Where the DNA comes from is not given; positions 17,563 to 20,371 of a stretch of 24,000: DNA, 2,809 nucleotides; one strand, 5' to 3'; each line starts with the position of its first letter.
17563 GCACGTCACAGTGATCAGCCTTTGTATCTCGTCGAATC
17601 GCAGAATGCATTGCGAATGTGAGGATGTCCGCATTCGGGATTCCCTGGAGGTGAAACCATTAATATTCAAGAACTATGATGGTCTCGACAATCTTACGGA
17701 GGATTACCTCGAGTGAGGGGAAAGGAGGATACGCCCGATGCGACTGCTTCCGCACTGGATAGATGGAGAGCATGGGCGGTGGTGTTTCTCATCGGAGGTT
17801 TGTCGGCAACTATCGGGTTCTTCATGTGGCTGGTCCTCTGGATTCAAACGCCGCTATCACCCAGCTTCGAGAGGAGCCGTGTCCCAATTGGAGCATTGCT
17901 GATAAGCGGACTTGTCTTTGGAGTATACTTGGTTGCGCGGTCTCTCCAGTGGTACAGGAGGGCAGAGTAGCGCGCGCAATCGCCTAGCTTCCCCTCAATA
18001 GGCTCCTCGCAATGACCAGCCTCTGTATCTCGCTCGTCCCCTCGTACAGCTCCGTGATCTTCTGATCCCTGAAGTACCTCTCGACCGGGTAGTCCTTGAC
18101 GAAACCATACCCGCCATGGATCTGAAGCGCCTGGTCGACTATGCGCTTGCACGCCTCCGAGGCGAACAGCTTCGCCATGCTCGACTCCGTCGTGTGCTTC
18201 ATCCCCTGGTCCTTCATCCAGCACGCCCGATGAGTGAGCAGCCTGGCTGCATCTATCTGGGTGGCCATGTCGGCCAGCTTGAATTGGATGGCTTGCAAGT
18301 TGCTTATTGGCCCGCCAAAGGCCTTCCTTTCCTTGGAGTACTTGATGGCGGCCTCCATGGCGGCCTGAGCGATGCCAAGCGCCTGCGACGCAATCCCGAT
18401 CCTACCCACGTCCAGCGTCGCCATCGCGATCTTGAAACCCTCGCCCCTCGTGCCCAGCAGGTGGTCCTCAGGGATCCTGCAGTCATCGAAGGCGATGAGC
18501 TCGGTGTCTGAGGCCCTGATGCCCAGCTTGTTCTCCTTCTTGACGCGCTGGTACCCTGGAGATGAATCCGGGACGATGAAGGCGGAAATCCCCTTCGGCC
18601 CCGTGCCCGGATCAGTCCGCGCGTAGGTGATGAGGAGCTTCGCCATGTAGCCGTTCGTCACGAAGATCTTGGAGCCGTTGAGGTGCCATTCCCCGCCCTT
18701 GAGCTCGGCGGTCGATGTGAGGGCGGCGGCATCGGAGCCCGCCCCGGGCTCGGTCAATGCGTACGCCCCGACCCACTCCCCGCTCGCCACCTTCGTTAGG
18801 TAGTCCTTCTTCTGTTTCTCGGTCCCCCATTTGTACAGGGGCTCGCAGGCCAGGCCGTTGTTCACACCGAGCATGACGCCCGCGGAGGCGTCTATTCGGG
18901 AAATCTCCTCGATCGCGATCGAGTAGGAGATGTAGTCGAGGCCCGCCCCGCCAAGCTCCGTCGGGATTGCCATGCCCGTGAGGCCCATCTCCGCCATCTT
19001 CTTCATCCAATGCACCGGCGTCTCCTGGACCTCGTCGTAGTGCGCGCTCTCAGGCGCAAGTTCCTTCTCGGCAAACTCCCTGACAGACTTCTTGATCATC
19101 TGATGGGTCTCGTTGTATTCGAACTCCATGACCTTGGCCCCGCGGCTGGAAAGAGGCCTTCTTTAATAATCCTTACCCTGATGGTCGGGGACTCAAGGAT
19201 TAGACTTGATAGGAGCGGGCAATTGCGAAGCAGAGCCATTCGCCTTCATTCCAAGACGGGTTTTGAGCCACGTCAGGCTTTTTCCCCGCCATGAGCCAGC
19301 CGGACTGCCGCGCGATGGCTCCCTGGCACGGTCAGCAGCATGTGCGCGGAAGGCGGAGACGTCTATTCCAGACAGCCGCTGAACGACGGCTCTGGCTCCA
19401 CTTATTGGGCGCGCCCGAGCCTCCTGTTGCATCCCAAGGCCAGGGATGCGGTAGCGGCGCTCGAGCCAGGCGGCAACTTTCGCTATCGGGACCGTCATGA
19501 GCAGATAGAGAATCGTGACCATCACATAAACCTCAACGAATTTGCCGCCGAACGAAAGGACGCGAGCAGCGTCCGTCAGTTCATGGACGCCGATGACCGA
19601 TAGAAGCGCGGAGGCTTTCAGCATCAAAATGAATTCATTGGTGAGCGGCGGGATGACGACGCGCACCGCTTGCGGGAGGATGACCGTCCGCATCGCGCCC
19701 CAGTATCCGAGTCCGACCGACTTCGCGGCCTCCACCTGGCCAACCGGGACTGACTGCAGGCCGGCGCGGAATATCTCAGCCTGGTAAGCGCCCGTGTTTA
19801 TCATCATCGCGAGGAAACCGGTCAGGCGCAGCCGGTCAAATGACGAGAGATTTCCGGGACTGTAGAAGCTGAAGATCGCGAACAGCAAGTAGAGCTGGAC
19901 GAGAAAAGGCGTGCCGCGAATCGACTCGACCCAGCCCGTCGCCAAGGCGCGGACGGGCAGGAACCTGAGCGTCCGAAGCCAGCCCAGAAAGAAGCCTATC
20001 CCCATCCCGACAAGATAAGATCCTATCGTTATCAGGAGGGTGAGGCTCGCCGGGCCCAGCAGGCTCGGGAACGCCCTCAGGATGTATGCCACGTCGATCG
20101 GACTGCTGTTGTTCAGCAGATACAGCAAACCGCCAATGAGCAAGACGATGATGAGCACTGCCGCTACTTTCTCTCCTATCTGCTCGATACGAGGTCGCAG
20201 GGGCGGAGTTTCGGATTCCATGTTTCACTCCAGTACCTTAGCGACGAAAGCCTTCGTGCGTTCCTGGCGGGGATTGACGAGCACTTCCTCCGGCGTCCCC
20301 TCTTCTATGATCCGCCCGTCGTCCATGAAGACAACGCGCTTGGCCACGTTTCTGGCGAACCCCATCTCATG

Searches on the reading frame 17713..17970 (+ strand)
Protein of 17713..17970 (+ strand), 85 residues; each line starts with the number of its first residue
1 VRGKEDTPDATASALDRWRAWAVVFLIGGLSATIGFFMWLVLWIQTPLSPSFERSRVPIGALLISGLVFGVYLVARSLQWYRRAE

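Call 10: search_protein_families(library=pfam, proteins=[window:17713-17970:+], max_evalue=0.01)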
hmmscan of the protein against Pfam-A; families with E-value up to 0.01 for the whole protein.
window:17713-17970:+ (85 aa): 0 families

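Call 35: find_homologous_proteins(query=window:17713-17970:+, max_evalue=0.001)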
Query window:17713-17970:+ (85 aa): 2 proteins with E <= 0.001 among 18 candidates.
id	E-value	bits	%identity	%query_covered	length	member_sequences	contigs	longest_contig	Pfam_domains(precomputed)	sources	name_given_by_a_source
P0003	1.1e-44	168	91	100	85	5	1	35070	-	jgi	-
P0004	6.8e-33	130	72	100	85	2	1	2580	-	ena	-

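Call 36: find_encoding_contigs(protein=P0004, flank=8000, max_places=6)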
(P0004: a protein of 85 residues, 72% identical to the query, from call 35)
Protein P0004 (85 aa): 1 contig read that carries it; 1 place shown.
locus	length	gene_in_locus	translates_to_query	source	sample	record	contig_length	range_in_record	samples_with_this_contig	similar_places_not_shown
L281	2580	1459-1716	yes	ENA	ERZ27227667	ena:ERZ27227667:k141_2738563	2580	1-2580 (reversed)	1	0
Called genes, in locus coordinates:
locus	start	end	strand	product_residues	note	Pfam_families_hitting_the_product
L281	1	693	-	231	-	?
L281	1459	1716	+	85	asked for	-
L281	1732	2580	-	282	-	?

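Call 37: find_encoding_contigs(protein=P0003, flank=8000, max_places=6)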
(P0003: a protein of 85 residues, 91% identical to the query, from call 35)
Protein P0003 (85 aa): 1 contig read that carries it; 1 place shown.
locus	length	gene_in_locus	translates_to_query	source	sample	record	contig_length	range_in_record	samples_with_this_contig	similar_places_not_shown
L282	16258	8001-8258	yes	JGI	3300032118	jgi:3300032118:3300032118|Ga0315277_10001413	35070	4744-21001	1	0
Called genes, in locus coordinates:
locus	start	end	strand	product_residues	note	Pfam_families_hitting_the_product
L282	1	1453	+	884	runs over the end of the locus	PF05048:NosD, PF13229:Beta_helix, PF05048:NosD, PF13229:Beta_helix, PF24266:HTH_HVO_0163_N, PF01047:MarR, PF12802:MarR_2, PF13412:HTH_24, +1 more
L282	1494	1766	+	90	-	PF04457:MJ1316 (weak)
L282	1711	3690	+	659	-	-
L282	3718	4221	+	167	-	-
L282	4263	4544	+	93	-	-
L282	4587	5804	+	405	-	PF00083:Sugar_tr, PF07690:MFS_1, PF12832:MFS_1_like, PF07690:MFS_1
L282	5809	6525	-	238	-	PF01411:tRNA-synt_2c, PF07973:tRNA_SAD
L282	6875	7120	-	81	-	-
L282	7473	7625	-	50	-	-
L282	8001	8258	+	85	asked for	-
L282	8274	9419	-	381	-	PF02771:Acyl-CoA_dh_N, PF02770:Acyl-CoA_dh_M, PF00441:Acyl-CoA_dh_1, PF22924:ACOX_C_alpha1 (faint), PF08028:Acyl-CoA_dh_2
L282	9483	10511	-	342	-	PF00528:BPD_transp_1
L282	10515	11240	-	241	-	PF13555:AAA_29 (weak), PF09818:ABC_ATPase (faint), PF00005:ABC_tran, PF02463:SMC_N, PF13304:AAA_21 (weak)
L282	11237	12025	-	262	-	PF00528:BPD_transp_1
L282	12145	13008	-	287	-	PF00497:SBP_bac_3, PF10613:Lig_chan-Glu_bd (faint)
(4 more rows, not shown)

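Call 60: search_protein_families(library=ncbifam, proteins=[window:17713-17970:+], max_evalue=1)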
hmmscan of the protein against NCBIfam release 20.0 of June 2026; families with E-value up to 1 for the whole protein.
window:17713-17970:+ (85 aa): 0 families

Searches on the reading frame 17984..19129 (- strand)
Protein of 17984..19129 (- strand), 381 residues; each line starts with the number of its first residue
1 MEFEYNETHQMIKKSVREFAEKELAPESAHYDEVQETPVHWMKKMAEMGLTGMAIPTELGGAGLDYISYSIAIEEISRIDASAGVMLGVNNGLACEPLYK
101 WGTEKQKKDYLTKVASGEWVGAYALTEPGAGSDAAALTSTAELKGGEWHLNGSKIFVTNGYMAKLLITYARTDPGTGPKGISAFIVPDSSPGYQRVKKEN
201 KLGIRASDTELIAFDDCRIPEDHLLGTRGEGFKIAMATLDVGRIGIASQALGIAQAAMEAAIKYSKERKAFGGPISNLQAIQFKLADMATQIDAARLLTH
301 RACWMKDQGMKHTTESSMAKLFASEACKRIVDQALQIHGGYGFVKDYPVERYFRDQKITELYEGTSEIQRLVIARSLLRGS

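Call 10: search_protein_families(library=pfam, proteins=[window:17984-19129:-], max_evalue=0.01)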
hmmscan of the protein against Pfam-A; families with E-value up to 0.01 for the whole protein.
window:17984-19129:- (381 aa): 6 families
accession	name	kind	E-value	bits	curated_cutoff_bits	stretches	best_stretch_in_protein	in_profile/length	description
PF00441.29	Acyl-CoA_dh_1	-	1.2e-54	185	22.4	1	229-378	1-150/150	Acyl-CoA dehydrogenase, C-terminal domain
PF02771.21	Acyl-CoA_dh_N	-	3e-39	134.3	22.9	1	6-118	1-113/113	Acyl-CoA dehydrogenase, N-terminal domain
PF08028.16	Acyl-CoA_dh_2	-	4.3e-27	95.5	22.7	1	244-366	1-133/134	Acyl-CoA dehydrogenase, C-terminal domain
PF02770.24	Acyl-CoA_dh_M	-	1.9e-23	82.9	33.3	1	122-217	1-97/97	Acyl-CoA dehydrogenase, middle domain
PF22924.1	ACOX_C_alpha1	-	6.5e-06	26.5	27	1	307-378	98-169/169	Acyl-CoA oxidase, C-alpha1 domain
PF21343.2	ACAD9-ACADV_C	-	0.0044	17.7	27.8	1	271-335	28-93/120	ACAD9/ACADV, C-terminal domain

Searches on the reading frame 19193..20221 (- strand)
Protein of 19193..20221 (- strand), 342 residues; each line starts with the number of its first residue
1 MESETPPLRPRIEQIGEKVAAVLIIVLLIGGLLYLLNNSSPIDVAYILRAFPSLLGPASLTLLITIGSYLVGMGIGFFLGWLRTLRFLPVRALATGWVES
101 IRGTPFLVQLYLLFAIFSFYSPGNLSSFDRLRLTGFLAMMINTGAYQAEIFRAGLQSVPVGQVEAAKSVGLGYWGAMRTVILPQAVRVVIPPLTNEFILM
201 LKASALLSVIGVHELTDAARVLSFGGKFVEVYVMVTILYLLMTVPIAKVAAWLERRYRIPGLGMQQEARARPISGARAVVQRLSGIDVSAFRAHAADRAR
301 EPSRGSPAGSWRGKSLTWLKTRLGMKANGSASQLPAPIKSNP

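Call 10: search_protein_families(library=pfam, proteins=[window:19193-20221:-], max_evalue=0.01)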
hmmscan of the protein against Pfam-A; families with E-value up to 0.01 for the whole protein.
window:19193-20221:- (342 aa): 1 family
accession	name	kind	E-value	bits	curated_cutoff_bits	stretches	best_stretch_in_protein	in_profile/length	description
PF00528.27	BPD_transp_1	-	2.2e-21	76.9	26.4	1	72-258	1-183/184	Binding-protein-dependent transport system inner membrane component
